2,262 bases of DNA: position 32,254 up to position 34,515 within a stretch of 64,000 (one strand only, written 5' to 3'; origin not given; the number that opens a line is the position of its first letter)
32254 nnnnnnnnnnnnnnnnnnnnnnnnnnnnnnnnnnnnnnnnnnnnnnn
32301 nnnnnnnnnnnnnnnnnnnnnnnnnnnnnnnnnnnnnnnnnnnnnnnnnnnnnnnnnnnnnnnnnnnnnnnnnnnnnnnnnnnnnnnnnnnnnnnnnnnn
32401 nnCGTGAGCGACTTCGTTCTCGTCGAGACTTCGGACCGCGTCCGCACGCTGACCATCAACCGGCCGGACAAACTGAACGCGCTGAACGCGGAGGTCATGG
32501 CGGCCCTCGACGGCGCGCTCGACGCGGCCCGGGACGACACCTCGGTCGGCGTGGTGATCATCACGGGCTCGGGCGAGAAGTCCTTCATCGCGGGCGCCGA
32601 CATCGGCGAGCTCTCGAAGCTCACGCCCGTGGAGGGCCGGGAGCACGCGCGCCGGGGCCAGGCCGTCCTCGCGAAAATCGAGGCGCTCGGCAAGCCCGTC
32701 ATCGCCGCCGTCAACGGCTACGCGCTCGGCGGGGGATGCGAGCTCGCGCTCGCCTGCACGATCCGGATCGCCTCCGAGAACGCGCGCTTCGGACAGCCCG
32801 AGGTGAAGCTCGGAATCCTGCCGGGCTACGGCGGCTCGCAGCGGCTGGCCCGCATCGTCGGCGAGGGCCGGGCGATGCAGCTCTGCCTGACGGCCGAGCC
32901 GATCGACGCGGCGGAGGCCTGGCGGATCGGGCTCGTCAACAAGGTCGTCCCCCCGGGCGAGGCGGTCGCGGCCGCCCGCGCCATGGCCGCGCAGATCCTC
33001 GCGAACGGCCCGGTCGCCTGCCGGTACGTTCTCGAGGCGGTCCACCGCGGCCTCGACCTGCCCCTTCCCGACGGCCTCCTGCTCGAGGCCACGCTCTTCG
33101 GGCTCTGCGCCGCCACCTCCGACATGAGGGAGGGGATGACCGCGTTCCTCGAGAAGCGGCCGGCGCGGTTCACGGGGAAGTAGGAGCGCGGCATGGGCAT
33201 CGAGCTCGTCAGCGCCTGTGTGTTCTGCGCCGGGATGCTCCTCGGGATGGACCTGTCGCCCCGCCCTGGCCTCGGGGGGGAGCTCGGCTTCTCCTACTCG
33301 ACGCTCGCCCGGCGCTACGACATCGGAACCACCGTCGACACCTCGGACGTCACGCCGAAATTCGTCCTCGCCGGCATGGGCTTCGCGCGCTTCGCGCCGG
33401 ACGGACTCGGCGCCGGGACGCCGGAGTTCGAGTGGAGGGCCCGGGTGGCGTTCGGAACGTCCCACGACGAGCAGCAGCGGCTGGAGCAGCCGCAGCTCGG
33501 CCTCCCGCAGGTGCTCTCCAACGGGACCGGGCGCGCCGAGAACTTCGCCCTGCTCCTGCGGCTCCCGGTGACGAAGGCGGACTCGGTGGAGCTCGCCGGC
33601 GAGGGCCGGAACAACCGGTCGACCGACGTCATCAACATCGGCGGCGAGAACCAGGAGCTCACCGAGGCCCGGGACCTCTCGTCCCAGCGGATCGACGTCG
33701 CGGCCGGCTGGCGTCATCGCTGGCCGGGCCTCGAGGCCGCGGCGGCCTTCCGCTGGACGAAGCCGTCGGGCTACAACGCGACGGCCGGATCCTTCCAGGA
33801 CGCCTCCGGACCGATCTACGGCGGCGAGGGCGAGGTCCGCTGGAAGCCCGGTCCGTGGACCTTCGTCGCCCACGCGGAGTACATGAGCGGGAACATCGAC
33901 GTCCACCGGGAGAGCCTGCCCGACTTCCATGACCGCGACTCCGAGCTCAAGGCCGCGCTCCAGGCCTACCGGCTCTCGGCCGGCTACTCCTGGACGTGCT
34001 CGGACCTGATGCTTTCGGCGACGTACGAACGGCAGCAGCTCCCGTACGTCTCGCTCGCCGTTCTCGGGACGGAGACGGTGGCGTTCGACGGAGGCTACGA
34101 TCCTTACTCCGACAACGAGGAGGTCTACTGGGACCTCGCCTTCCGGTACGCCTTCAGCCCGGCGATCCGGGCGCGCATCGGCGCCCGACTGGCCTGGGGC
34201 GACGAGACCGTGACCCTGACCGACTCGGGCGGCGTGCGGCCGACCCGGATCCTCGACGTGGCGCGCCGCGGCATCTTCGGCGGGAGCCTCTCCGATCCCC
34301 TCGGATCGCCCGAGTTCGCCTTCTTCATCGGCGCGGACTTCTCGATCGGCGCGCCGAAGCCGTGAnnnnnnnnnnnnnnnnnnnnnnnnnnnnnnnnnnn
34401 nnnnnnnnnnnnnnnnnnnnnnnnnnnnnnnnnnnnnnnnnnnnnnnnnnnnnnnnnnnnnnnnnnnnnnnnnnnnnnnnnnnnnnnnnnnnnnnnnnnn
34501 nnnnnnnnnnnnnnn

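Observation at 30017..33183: Thiolase / 3-hydroxybutyryl-CoA dehydrogenase / crotonase module that completes crotonyl-CoA to acetyl-CoA, 8 kb from the lysine cluster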

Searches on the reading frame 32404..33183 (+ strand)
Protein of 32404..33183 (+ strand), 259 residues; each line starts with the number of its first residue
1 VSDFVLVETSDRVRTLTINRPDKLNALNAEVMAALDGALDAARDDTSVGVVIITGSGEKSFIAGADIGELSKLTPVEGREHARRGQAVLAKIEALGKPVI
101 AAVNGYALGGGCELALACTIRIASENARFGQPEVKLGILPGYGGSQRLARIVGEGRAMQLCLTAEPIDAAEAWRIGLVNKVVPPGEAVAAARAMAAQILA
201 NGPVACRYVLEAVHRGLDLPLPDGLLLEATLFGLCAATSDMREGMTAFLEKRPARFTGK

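Call 4: search_protein_families(library=pfam, proteins=[window:32404-33183:+], max_evalue=0.01)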
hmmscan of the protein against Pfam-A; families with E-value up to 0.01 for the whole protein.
window:32404-33183:+ (259 aa): 2 families
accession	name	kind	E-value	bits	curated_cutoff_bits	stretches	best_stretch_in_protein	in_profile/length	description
PF00378.25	ECH_1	-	1.2e-70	238.1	27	1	10-258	3-250/251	Enoyl-CoA hydratase/isomerase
PF16113.10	ECH_2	-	1.9e-42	146.4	27.2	1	13-186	1-176/335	Enoyl-CoA hydratase/isomerase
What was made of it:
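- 32404..33183 (+): Short-chain enoyl-CoA hydratase (crotonase). Pfam ECH_1 (call 4).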

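Call 11: search_protein_families(library=ncbifam, proteins=[window:32404-33183:+], max_evalue=0.01)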
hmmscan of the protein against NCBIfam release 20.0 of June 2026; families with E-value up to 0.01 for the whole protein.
window:32404-33183:+ (259 aa): 73 families (the best 25 are shown)
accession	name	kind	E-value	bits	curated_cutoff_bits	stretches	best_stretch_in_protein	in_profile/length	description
NF004475.0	PRK05809.1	subfamily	1.6e-96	322.8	394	1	5-258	6-259/260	short-chain-enoyl-CoA hydratase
NF004517.0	PRK05862.1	equivalog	9e-80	267.9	396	1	3-257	4-255/257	enoyl-CoA hydratase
NF004634.0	PRK05980.1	equivalog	3.4e-79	265.9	375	1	1-257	1-261/263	crotonase/enoyl-CoA hydratase family protein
NF007239.0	PRK09674.1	equivalog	1e-76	257.8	371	1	4-259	5-257/257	2,3-dehydroadipyl-CoA hydratase PaaF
NF006007.0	PRK08138.1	subfamily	2.6e-74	249.9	355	1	4-259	8-261/261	enoyl-CoA hydratase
NF051848.1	EnCoAHydtEchA19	equivalog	5e-73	245.8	400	1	5-259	2-258/258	enoyl-CoA hydratase EchA19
NF005803.0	PRK07658.1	equivalog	3.1e-72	243.1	313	1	4-259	3-257/257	enoyl-CoA hydratase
NF005802.0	PRK07657.1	equivalog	1.7e-68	231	363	1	3-259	3-260/260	enoyl-CoA hydratase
NF004840.0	PRK06190.1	equivalog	8.2e-63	212.4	253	1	2-231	3-231/260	enoyl-CoA hydratase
NF006100.0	PRK08252.1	subfamily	1.3e-58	198.6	282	1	1-259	1-254/254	crotonase/enoyl-CoA hydratase family protein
NF006699.0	PRK09245.1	subfamily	1.3e-58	198.3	354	1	1-258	1-265/266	crotonase/enoyl-CoA hydratase family protein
NF042430.2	EnCoAhydt_DpgD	equivalog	4.6e-58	196.7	400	1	8-258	2-257/258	enoyl-CoA-hydratase DpgD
NF004781.0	PRK06127.1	subfamily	2.6e-57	194.5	291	1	3-259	11-269/269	enoyl-CoA hydratase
NF006566.0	PRK09076.1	subfamily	1.6e-55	188.5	286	1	7-256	9-257/260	enoyl-CoA hydratase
NF004795.0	PRK06143.1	subfamily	6.5e-52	176.6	283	1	9-252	15-257/260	enoyl-CoA hydratase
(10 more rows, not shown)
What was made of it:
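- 32404..33183 (+): Best NCBIfam family is short-chain-enoyl-CoA hydratase PRK05809 at 323 bits, below its 394 cutoff (call 11).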

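Call 60: search_solved_structures(query=window:32404-33183:+, max_evalue=1e-40)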
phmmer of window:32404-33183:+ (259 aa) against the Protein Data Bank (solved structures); distinct sequences matched with E-value up to 1e-40: 40.
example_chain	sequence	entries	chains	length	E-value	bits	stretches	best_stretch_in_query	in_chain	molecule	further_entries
5z7r_A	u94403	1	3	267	1.2e-79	270.3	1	5-253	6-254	Short-chain-enoyl-CoA hydratase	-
6lvp_A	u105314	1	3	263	3e-77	262.5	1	10-259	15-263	Enoyl-CoA hydratase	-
5zai_A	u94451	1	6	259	4.6e-76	258.6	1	12-259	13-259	3-hydroxypropionyl-coenzyme A dehydratase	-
3pzk_A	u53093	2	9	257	2.6e-67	229.9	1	4-258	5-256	e enoyl-CoA hydratase echA8 | enoyl-CoA hydratase echA8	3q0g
3q0j_A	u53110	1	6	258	2.6e-67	229.9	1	4-258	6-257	enoyl-CoA hydratase echA8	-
3h81_A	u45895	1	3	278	3.5e-67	229.5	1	4-258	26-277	enoyl-CoA hydratase echA8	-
4fjw_D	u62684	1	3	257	6.2e-67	228.7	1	4-258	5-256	Probable enoyl-CoA hydratase echA8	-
7eum_C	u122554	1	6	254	1.4e-63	217.7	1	4-251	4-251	Enoyl-CoA hydratase/isomerase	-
9qwv_A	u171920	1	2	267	9.2e-63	215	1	11-256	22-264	Enoyl-CoA hydratase, mitochondrial, putative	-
28bq_A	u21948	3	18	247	2.6e-62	213.6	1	4-248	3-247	Enoyl-CoA hydratase/isomerase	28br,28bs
5xzd_A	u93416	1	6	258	9.3e-62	211.8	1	4-258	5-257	Enoyl-CoA hydratase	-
9ula_A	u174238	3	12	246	5.1e-61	209.3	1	4-246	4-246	Enoyl-CoA hydratase/isomerase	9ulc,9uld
3moy_A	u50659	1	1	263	3.1e-60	206.8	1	14-258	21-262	Probable enoyl-CoA hydratase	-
4fzw_A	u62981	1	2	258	3.8e-57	196.7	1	5-258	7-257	2,3-dehydroadipyl-CoA hydratase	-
1mj3_A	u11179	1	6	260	1.2e-54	188.4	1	12-257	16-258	ENOYL-COA HYDRATASE, MITOCHONDRIAL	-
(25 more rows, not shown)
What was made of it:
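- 32404..33183 (+): Best PDB match is 5z7r, deposited as short-chain-enoyl-CoA hydratase (call 60).
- Crt's best NCBIfam family (call 11) and best PDB entry 5z7r (call 60) are short-chain enoyl-CoA hydratases.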

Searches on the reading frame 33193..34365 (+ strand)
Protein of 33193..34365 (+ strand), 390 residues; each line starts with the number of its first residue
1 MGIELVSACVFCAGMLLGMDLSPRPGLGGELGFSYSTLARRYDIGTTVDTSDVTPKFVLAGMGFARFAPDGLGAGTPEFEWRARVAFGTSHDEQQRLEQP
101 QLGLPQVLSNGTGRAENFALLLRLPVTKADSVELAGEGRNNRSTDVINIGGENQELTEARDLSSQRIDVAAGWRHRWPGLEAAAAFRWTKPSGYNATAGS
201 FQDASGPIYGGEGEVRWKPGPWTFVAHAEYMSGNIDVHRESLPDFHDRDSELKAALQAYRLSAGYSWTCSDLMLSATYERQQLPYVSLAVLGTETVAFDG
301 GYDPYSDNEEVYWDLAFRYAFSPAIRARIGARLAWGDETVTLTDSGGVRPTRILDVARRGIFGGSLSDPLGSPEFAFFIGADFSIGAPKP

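Call 4: search_protein_families(library=pfam, proteins=[window:33193-34365:+], max_evalue=0.01)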
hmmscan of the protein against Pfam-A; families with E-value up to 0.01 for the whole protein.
window:33193-34365:+ (390 aa): 0 families
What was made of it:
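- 33193..34365 (+): u390: predicted 14-stranded outer-membrane beta-barrel of FadL/CymA/TodX type. It is an accessory gene in a variable slot between crt and the LeuA-like gene. No Pfam hit (call 4).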

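Call 11: search_protein_families(library=ncbifam, proteins=[window:33193-34365:+], max_evalue=0.01)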
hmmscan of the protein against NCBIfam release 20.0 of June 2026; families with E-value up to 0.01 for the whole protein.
window:33193-34365:+ (390 aa): 0 families

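Call 34: find_homologous_proteins(query=window:33193-34365:+, max_evalue=0.001)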
Query window:33193-34365:+ (390 aa): 216 proteins with E <= 0.001 among 8000 candidates; the best 120 are listed.
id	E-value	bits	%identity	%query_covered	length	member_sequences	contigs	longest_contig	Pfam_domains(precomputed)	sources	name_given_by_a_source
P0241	1.3e-254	863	97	100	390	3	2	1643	-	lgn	-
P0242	2.2e-244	829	92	100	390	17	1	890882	-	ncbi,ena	-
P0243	1.4e-229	780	87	100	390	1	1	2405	-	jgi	jgi:hypothetical protein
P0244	4.8e-218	742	83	100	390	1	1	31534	-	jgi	jgi:hypothetical protein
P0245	9.5e-218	741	83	100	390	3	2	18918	-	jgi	jgi:hypothetical protein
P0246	1.3e-217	741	82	100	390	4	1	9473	-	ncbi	-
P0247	1.3e-216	737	82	100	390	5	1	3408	-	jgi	-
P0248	1.4e-216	737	82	100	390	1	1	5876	-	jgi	jgi:hypothetical protein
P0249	3.8e-216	736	82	100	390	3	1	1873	-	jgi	-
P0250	2.7e-215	733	81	100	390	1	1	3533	-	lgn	-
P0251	7.3e-214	728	81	100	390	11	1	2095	-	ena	-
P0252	2.1e-213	727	81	100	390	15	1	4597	-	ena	-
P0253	8.7e-211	718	80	100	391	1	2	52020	-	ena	-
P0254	2.5e-207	707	78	100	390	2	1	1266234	-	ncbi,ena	-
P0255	8.3e-204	695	78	100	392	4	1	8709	-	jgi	jgi:hypothetical protein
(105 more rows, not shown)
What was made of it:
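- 33193..34365 (+): 216 homologues, all Thermoanaerobaculia where a source names them (call 34).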

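Call 61: predict_structure(alignment_id=A2)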
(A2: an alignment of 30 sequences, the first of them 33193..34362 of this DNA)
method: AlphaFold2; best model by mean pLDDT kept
length: 390 residues; sequences in the alignment: 30
mean_pLDDT: 83.3   pTM: 0.83
mean pLDDT of the five models: 83.3, 81.3, 79.7, 78.8, 78.4
residues with pLDDT >= 90: 141; 70-90: 203; 50-70: 34; < 50: 12
segments of 3 or more residues with pLDDT < 50: 362-364, 368-370
pLDDT, mean of each block of 10 residues (from residue 1): 69 60 80 85 76 86 87 88 89 81 79 88 93 92 77 57 89 95 95 85 93 93 93 93 80 94 92 91 80 77 89 90 87 87 83 81 50 77 67
secondary structure, 60 per line:
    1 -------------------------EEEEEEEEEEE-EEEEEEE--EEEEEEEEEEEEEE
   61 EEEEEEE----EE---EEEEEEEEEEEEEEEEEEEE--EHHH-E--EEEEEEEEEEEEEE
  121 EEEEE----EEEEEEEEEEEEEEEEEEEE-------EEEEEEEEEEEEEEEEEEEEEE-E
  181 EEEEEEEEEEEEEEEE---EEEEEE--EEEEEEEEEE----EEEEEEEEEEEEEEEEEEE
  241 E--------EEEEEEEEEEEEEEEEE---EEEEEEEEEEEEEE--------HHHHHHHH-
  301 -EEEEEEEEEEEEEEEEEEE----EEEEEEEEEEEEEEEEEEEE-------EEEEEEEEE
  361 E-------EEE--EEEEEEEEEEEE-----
elements in order: E26-36 E38-44 E47-67 E77-96 E107-125 E130-149 E157-178 E180-196 E200-205 E208-217 E222-241 E250-266 E270-283 H292-299 E302-320 E325-344 E352-361 E369-371 E374-385
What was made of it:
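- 33193..34365 (+): AF2 pLDDT 83, pTM 0.83, all-beta (call 61).
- On FadL/Toluene_X outer-membrane transporter (u390): AF2 pLDDT 83 (call 61). The model begins its barrel at residue 26 with no plug (call 61).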
